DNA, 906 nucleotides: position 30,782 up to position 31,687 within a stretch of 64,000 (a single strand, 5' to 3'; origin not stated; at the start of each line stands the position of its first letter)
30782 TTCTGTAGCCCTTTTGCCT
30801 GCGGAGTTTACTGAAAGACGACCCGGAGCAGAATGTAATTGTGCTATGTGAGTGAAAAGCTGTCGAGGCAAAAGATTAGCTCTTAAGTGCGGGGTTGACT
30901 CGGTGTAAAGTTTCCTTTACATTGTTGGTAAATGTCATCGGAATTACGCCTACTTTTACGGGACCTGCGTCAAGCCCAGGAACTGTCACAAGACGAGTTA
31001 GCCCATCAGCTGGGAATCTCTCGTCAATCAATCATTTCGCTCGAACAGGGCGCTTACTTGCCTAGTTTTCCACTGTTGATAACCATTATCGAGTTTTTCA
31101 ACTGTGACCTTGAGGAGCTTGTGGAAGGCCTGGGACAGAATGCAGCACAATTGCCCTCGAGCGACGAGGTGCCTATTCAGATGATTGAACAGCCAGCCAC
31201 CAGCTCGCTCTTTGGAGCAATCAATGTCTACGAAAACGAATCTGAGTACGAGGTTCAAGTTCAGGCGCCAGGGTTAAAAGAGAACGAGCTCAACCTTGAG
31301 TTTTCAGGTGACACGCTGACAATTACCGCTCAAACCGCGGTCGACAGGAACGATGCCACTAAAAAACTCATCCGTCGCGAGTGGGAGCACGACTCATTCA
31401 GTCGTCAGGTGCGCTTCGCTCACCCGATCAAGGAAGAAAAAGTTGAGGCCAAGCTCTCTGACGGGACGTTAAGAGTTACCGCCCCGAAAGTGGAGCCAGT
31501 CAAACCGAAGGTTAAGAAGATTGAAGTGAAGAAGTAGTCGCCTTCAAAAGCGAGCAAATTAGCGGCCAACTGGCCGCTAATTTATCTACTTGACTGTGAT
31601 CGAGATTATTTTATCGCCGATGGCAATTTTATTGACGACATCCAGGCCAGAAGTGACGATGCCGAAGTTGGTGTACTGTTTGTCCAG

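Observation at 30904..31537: XRE-family HTH fused to an Hsp20/alpha-crystallin domain, preceded by a perfect palindromic operator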

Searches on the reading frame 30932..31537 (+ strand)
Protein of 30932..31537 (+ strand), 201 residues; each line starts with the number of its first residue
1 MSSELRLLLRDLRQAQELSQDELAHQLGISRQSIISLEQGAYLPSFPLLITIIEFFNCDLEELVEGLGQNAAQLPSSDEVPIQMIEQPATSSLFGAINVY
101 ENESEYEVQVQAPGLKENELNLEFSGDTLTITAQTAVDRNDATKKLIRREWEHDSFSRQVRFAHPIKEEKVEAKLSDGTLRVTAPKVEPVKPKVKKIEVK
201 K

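Call 3: search_protein_families(library=pfam, proteins=[window:30932-31537:+], max_evalue=1)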
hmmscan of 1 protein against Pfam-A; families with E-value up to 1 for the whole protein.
window:30932-31537:+ (201 aa): 18 families
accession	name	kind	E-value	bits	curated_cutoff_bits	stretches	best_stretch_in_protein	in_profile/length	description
PF00011.27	HSP20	-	1.3e-18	67.4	20.8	1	100-200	3-102/102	Hsp20/alpha crystallin family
PF01381.28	HTH_3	-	4.6e-13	49.4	23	1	9-63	1-55/55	Helix-turn-helix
PF13560.12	HTH_31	-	1.6e-09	38.4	27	1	4-63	1-61/64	Helix-turn-helix domain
PF12844.13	HTH_19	-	2.8e-08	34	30.2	1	9-66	4-61/64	Helix-turn-helix domain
PF17886.7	ArsA_HSP20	-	1.5e-05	24.9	22.5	1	104-183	2-62/63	HSP20-like domain found in ArsA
PF13443.12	HTH_26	-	1.9e-05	25.2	22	1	9-65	2-59/63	Cro/C1-type HTH DNA-binding domain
PF13413.12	HTH_25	-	7.6e-05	22.9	24.6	1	8-42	1-35/62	Helix-turn-helix domain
PF08279.18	HTH_11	-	0.0037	17.5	25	1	6-34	3-32/55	HTH domain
PF04545.22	Sigma70_r4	-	0.0055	16.6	24.1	1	12-39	15-42/50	Sigma-70, region 4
PF13744.12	HTH_37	-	0.028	14.6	27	1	4-40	18-54/80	Helix-turn-helix domain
PF13412.12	HTH_24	-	0.03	14.3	21.9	1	8-34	8-34/48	Winged helix-turn-helix DNA-binding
PF04969.22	CS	-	0.037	15.5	21.3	1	100-185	6-77/78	CS domain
PF18046.7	FKBP26_C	-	0.039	14.6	27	0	166-190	16-40/72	FKBP26_C-terminal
PF01047.28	MarR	-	0.053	13.8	24.6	1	8-34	8-34/59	MarR family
PF01418.23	HTH_6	-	0.072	13.5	28.3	1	7-37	24-54/77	Helix-turn-helix domain, rpiR family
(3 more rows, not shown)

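Call 4: search_protein_families(library=ncbifam, proteins=[window:30932-31537:+], max_evalue=1)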
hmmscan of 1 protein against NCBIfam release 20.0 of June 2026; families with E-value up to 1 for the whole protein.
window:30932-31537:+ (201 aa): 25 families
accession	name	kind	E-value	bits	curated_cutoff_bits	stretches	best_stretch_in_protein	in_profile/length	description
NF042420.1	Hsp18_Clos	equivalog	6.8e-17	61.9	195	1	97-200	45-147/147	heat shock protein Hsp18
NF041799.1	Hsp14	equivalog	1e-11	44.8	100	1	91-195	15-113/118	archaeal heat shock protein Hsp14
TIGR03070.1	couple_hipB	subfamily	9.4e-10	38.3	71.65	1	5-60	3-58/58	type II toxin-antitoxin system Y4mF family antitoxin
NF041800.1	Hsp20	equivalog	5.7e-09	35.8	140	1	97-199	76-161/162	archaeal heat shock protein Hsp20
NF041951.1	phage_RstR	subfamily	1.5e-07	31.6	80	1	9-66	7-64/108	RstR family transcriptional repressor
NF003162.0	PRK04140.1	equivalog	6.3e-07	28.7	263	1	8-70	130-192/317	transcriptional regulator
NF052239.1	antitox_spr1629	equivalog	6.3e-05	22.2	335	1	9-60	7-58/377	spr1629 family repressor/antitoxin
NF006015.0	PRK08154.1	subfamily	8.1e-05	21.9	204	1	9-72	35-98/314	anaerobic benzoate catabolism transcriptional regulator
TIGR00270.2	TIGR00270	equivalog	0.00026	20.8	110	1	8-63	79-134/159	multiprotein bridging factor aMBF1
NF041575.1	antitoxPezA_Strep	equivalog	0.00078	19.4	290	1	10-63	7-60/158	type II toxin-antitoxin system antitoxin PezA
NF008013.0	PRK10743.1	equivalog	0.0021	18.1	212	1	102-200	43-137/137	small heat shock chaperone IbpA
NF007408.0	PRK09943.1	equivalog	0.0038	16.8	211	1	9-64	12-67/185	HTH-type transcriptional regulator PuuR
NF038139.1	Reg_Aceta_RamB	equivalog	0.0048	15.6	700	1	9-60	7-58/465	acetate metabolism transcriptional regulator RamB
NF000090.1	trans_reg_VanU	equivalog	0.0049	17.1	150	1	16-69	15-67/75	glycopeptide resistance transcriptional regulator VanU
NF047948.1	male_kill_WMK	equivalog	0.005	16.3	300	1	9-65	167-223/300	WO male-killing family protein Wmk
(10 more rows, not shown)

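Call 6: find_homologous_proteins(query=window:30932-31537:+, max_evalue=0.001)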
Query window:30932-31537:+ (201 aa): 130 proteins with E <= 0.001 among 372 candidates; the best 120 are listed.
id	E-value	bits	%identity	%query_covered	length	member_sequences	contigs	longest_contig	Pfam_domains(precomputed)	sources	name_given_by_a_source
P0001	5.0e-123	426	100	100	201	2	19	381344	PF12844.14,PF01381.29,PF00011.28,PF17886.8,PF13560.13,PF13443.13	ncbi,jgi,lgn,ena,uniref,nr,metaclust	ncbi:hypothetical protein A3A71_03365 [Candidatus Berkelbacteria bacterium RIFCSPLOWO2_01_FULL_50_28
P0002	1.1e-101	356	83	100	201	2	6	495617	PF12844.14,PF13413.13,PF01381.29,PF00011.28,PF13560.13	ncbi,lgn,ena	ncbi:MAG: Hsp20 family protein [Patescibacteria group bacterium]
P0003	1.0e-95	337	80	100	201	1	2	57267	PF12844.14,PF01381.29,PF00011.28,PF13560.13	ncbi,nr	ncbi:MAG: Hsp20 family protein [Candidatus Berkelbacteria bacterium]|nr:Hsp20 family protein [Candid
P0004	7.6e-93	327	78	100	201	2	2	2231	PF12844.14,PF01381.29,PF00011.28,PF13560.13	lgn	-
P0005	1.3e-92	327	77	100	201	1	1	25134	PF12844.14,PF01381.29,PF00011.28,PF13560.13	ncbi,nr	ncbi:MAG: Hsp20 family protein [bacterium]|nr:Hsp20 family protein [bacterium]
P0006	7.7e-90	317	75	100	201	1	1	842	PF12844.14,PF01381.29,PF00011.28,PF13560.13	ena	-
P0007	5.5e-77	276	67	100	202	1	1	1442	PF12844.14,PF01381.29,PF00011.28,PF13560.13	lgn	-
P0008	1.1e-74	268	65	100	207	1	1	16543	PF12844.14,PF01381.29,PF00011.28,PF13560.13,PF13443.13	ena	-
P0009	3.2e-73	263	60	100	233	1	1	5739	PF12844.14,PF01381.29,PF00011.28,PF13560.13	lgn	-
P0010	1.7e-72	261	60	100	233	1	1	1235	PF12844.14,PF01381.29,PF00011.28,PF13560.13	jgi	jgi:HSP20 family protein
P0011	1.7e-72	261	62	100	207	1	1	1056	PF12844.14,PF01381.29,PF00011.28,PF13560.13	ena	-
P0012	2.3e-72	261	60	100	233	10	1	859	PF12844.14,PF01381.29,PF00011.28,PF13560.13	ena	-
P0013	2.4e-72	261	60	100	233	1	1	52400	PF12844.14,PF01381.29,PF00011.28,PF17886.8,PF13560.13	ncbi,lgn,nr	ncbi:MAG: Hsp20 family protein [Candidatus Berkelbacteria bacterium]|nr:Hsp20 family protein [Candid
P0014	3.3e-72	260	60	100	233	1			PF12844.14,PF01381.29,PF00011.28,PF13560.13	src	-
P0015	5.1e-72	259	60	100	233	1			PF12844.14,PF01381.29,PF00011.28,PF13560.13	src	-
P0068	8.8e-54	200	45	92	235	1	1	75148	PF12844.14,PF01381.29,PF00011.28,PF13560.13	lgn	-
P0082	1.8e-52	196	44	92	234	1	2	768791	PF12844.14,PF01381.29,PF00011.28,PF13560.13,PF13443.13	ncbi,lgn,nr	ncbi:MAG: Hsp20 family protein [Candidatus Berkelbacteria bacterium]|nr:MAG: Hsp20 family protein [C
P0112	6.0e-38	148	60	51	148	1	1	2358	PF00011.28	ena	-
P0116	7.1e-29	119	51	58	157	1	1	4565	PF00011.28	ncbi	-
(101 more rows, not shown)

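Call 13: find_related_loci(query=A2, collection=genome_contigs, flank=6000)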
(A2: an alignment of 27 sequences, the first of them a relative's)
Query A2 (201 aa) in genome_contigs; peptide patterns used: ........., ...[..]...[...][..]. (x = any residue, [..] = any of these).
153 stretches matched a pattern; 58 encode a relative of the query (tblastn E <= 1e-3); 58 distinct loci.
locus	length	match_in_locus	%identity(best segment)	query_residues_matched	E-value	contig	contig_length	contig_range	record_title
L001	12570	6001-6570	82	1-190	2e-97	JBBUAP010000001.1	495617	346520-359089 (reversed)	MAG: Patescibacteria group bacterium isolate H43-bin183_1 H43_bin183_1_000000000001, whole genome shotgun sequence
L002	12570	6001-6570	79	1-190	4e-91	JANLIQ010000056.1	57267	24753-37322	MAG: Candidatus Berkelbacteria bacterium isolate S40-19 k99_345050, whole genome shotgun sequence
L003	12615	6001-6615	65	1-201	2e-72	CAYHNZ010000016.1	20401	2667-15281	MAG TPA_asm: uncultured Candidatus Saccharibacteria bacterium isolate ERP119705_co14_491 genome assembly, contig: NODE_2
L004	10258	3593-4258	58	1-190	1e-66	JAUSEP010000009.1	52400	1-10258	MAG: Candidatus Berkelbacteria bacterium isolate E14_maxbin.210 E14_k141_242767, whole genome shotgun sequence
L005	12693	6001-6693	49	1-201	5e-66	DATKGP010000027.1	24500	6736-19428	MAG TPA_asm: Candidatus Saccharimonadales bacterium isolate SMAG_U14554 k141_131504, whole genome shotgun sequence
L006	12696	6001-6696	48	3-201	4e-63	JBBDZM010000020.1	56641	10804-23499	MAG: Patescibacteria group bacterium isolate LejiaD_49_69 Lejia_D_986_length_56641_cov_43, whole genome shotgun sequence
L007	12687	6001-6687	48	5-201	4e-61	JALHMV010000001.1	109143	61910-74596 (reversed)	MAG: Patescibacteria group bacterium isolate Bin_44_4_sub c_000000001156, whole genome shotgun sequence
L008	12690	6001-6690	44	3-201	4e-61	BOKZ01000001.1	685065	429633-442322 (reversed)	Patescibacteria group bacterium BroJett034 DNA, sequence1, whole genome shotgun sequence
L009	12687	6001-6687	46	3-201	2e-60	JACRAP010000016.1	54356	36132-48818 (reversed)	MAG: Candidatus Berkelbacteria bacterium isolate NC_groundwater_1596_Pr3_B-0.1um_42_10 SR-2_scaffold_141_2422285, whole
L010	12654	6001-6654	48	3-190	5e-60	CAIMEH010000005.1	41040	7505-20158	uncultured Candidatus Berkelbacteria bacterium isolate AlinenLipids_bin-6077 genome assembly, contig: bin-6077:05/34, wh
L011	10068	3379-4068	45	3-201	6e-60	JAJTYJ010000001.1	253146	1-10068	MAG: bacterium isolate DTUPAT3 1-Genome8, whole genome shotgun sequence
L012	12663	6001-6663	45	3-190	1e-55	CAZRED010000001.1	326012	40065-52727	MAG TPA_asm: uncultured Candidatus Saccharibacteria bacterium isolate SRP136066_co1_403 genome assembly, contig: NODE_2_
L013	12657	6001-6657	43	1-201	8e-53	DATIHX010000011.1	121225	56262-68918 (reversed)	MAG TPA_asm: Candidatus Saccharimonadales bacterium isolate SMAG_U15649 k141_757252, whole genome shotgun sequence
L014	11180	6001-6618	44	16-192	1e-49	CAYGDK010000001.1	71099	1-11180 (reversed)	MAG TPA_asm: uncultured Candidatus Saccharibacteria bacterium isolate ERP113451_co1_246 genome assembly, contig: NODE_23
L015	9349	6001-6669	50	4-201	2e-63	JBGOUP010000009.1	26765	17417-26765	MAG: Patescibacteria group bacterium isolate OBJ_0618_7090110_136 k141_11975101_length_26765_cov_13.0000, whole genome s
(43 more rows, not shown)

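Call 45: find_encoding_contigs(protein=P0068, flank=10000, max_places=2)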
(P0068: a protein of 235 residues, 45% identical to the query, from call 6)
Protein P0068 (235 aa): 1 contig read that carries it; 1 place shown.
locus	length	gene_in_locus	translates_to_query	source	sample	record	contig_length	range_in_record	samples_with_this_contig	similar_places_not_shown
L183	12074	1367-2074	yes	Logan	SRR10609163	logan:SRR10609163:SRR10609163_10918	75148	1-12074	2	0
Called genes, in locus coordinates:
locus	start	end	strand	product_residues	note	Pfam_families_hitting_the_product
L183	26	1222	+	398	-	PF12704:MacB_PCD, PF02687:FtsX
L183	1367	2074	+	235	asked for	PF13560:HTH_31, PF01381:HTH_3, PF12844:HTH_19, PF00011:HSP20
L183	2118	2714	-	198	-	PF00160:Pro_isomerase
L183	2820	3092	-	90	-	-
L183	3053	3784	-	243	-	-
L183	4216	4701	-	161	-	PF04306:DUF456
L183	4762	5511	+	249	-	PF07963:N_methyl (weak)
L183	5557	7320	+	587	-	PF02366:PMT (weak), PF13231:PMT_2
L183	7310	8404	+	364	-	PF00535:Glycos_transf_2, PF10111:Glyco_tranf_2_2, PF13641:Glyco_tranf_2_3, PF04138:GtrA_DPMS_TM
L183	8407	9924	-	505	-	-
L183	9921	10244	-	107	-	-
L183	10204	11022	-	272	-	PF04041:Glyco_hydro_130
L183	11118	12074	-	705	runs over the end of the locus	-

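Call 47: predict_structure(alignment_id=A2)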
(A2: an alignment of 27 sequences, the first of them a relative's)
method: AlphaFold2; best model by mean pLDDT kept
length: 201 residues; sequences in the alignment: 27
mean_pLDDT: 74.3   pTM: 0.45
mean pLDDT of the five models: 74.3, 70.3, 69.4, 68.8, 68.6
residues with pLDDT >= 90: 30; 70-90: 107; 50-70: 36; < 50: 28
segments of 3 or more residues with pLDDT < 50: 69-91
pLDDT, mean of each block of 10 residues (from residue 1): 67 90 88 86 80 85 66 35 32 73 90 85 88 69 55 72 89 90 84 64 59
secondary structure, 60 per line:
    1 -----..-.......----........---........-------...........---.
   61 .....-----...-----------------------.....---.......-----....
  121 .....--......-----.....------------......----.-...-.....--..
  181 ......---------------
elements in order: H9-15 H20-27 H31-38 H46-56 H60-63 E97-101 E105-111 E120-125 E128-133 H139-143 E156-161 E172-176 E179-186

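Call 51: find_encoding_contigs(protein=P0116, flank=3000, max_places=2)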
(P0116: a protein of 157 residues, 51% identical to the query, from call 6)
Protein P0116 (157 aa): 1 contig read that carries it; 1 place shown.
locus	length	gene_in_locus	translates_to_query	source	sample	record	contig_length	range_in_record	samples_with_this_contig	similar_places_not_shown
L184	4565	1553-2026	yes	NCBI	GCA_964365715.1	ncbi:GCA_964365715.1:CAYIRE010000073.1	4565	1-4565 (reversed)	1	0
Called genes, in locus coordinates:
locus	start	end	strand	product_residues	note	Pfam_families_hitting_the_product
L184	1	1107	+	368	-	?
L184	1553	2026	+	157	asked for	PF00011:HSP20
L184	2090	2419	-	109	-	-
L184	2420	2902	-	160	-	PF00160:Pro_isomerase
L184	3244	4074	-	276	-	PF01522:Polysacc_deac_1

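Call 52: find_encoding_contigs(protein=P0112, flank=3000, max_places=2)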
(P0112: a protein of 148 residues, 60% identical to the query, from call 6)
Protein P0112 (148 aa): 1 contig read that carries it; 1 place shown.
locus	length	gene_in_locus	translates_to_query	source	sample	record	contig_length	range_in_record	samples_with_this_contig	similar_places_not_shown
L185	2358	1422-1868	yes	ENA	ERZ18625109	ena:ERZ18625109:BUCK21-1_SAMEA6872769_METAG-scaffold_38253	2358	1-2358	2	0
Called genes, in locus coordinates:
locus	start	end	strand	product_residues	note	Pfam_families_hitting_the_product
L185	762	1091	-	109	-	PF03819:MazG (weak)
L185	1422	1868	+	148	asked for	PF00011:HSP20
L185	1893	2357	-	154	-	?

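Call 53: fold_search(model_id=the predicted structure, library=pdb)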
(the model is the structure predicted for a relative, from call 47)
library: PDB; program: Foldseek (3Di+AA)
matches with E <= 10: 1172; with E <= 0.001: 137
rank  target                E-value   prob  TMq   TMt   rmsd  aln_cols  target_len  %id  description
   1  3w1z_B                2.0e-09  1.00  0.41  0.56   8.8       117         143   30  Heat shock protein 16.0 from Schizosaccharomyces pombe (released 2013-03-13)
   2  3w1z_C                1.1e-08  1.00  0.43  0.63   6.2       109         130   31  Heat shock protein 16.0 from Schizosaccharomyces pombe (released 2013-03-13)
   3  3w1z_A                2.0e-08  1.00  0.42  0.60  14.7       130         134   28  Heat shock protein 16.0 from Schizosaccharomyces pombe (released 2013-03-13)
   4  3w1z_D                3.5e-08  1.00  0.40  0.70   9.2       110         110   31  Heat shock protein 16.0 from Schizosaccharomyces pombe (released 2013-03-13)
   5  5zs3_A                5.1e-08  1.00  0.40  0.67   6.9       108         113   22  Small heat shock protein from M. marinum:Form-1 (released 2019-01-30)
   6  5zs6_A                7.2e-08  1.00  0.40  0.68   6.8       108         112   22  Dodecameric structure of a small Heat Shock Protein from Mycobacterium marinum M: Form-2 (released 2019-01-30)
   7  1gme_D                2.1e-07  1.00  0.40  0.68  11.1       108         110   30  Crystal structure and assembly of an eukaryotic small heat shock protein (released 2001-11-29)
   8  5j7n                  2.2e-07  1.00  0.41  0.71   4.2       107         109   19  Crystal structure of a small heat-shock protein from Xylella fastidiosa reveals a distinct high order structure (released 2017-04-12)
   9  1gme_B                2.5e-07  1.00  0.40  0.70  11.3       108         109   30  Crystal structure and assembly of an eukaryotic small heat shock protein (released 2001-11-29)
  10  4i88_A                2.5e-07  1.00  0.39  0.66   6.6       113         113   27  R107G HSP16.5 (released 2013-11-13)
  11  1gme_A                3.8e-07  1.00  0.41  0.53   7.4       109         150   29  Crystal structure and assembly of an eukaryotic small heat shock protein (released 2001-11-29)
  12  9nv4_A                5.4e-07  1.00  0.39  0.56   6.0       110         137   28  mjHSP16.5 apo-contracted (37C) (released 2025-04-16)
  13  5zul_F                5.4e-07  1.00  0.39  0.66   6.0       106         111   23  Small heat shock protein from Mycobacterium marinum M : Form-3 (released 2019-01-30)
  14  7bzw_1                8.7e-07  1.00  0.39  0.72   5.4       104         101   19  Structure of Hsp21 (released 2021-04-28)
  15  4fei                  9.8e-07  1.00  0.38  0.69   9.4       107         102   23  Hsp17.7 from Deinococcus radiodurans (released 2012-12-26)
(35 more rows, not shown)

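Call 67: find_encoding_contigs(protein=P0082, flank=3000, max_places=2)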
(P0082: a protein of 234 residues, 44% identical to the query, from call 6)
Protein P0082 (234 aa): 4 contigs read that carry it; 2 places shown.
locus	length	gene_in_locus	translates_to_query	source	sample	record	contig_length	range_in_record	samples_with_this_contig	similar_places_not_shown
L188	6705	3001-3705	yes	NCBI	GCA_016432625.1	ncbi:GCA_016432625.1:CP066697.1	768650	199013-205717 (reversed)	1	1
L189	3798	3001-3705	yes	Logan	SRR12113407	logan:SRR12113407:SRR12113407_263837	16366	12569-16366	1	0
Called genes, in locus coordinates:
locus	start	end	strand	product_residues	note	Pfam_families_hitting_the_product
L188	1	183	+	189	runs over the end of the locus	PF01966:HD (weak)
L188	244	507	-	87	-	-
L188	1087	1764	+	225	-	PF00005:ABC_tran, PF02463:SMC_N (weak), PF13304:AAA_21 (faint)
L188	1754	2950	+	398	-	PF12704:MacB_PCD, PF02687:FtsX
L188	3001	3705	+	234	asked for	PF01381:HTH_3, PF12844:HTH_19, PF13443:HTH_26 (weak), PF13560:HTH_31, PF00011:HSP20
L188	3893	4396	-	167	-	PF00160:Pro_isomerase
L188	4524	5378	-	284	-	PF01522:Polysacc_deac_1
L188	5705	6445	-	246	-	-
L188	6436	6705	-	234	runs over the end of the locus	-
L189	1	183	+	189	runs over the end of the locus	PF01966:HD (weak)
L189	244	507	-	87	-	-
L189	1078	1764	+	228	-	PF00005:ABC_tran, PF02463:SMC_N (weak), PF13304:AAA_21 (faint)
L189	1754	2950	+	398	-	PF12704:MacB_PCD, PF02687:FtsX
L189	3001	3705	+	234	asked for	PF01381:HTH_3, PF12844:HTH_19, PF13443:HTH_26 (weak), PF13560:HTH_31, PF00011:HSP20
